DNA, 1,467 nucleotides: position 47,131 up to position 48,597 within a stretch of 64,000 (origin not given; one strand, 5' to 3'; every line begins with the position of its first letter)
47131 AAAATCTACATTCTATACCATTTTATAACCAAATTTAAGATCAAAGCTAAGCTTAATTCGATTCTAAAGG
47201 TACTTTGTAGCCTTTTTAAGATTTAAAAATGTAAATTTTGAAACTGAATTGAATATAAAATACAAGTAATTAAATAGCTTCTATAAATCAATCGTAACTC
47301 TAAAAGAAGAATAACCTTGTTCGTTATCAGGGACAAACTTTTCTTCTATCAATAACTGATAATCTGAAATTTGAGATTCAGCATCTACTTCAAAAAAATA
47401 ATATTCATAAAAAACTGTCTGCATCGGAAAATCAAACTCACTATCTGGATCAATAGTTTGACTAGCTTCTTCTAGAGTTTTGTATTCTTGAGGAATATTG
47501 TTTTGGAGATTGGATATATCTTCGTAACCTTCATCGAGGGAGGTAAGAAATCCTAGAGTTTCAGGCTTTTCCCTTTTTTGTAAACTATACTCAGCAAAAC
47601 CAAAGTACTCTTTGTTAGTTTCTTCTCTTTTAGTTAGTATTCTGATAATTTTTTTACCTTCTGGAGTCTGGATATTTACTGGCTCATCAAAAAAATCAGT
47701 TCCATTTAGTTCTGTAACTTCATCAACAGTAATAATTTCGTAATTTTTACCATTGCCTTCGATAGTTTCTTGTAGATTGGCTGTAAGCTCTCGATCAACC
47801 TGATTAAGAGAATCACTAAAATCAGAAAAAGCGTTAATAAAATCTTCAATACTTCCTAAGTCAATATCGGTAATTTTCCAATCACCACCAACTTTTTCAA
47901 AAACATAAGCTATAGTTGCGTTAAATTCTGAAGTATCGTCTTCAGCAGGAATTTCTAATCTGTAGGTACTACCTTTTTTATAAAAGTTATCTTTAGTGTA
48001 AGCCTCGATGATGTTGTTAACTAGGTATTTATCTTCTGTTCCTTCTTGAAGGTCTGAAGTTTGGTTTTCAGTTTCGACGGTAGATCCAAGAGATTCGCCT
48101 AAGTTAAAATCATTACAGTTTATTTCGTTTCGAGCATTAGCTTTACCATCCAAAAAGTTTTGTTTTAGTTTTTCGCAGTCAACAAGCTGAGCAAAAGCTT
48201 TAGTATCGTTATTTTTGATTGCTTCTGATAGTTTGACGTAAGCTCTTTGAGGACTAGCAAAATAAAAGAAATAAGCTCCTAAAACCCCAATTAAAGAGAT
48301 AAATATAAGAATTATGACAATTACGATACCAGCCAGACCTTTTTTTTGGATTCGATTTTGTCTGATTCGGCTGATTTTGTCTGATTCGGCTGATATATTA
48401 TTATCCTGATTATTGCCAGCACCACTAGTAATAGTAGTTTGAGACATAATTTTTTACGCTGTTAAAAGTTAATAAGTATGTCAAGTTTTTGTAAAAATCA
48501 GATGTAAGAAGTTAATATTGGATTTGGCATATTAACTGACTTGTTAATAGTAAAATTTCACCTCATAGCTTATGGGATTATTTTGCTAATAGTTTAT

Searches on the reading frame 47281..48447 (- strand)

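Call 33: search_protein_families(library=pfam, proteins=[window:47281-48447:-], max_evalue=0.001)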
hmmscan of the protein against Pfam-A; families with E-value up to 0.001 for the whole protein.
window:47281-48447:- (388 aa): 1 family
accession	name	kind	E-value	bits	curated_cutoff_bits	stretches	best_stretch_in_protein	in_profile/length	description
PF11159.13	DUF2939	-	6.6e-06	26.8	24.8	1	57-98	3-44/93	Protein of unknown function (DUF2939)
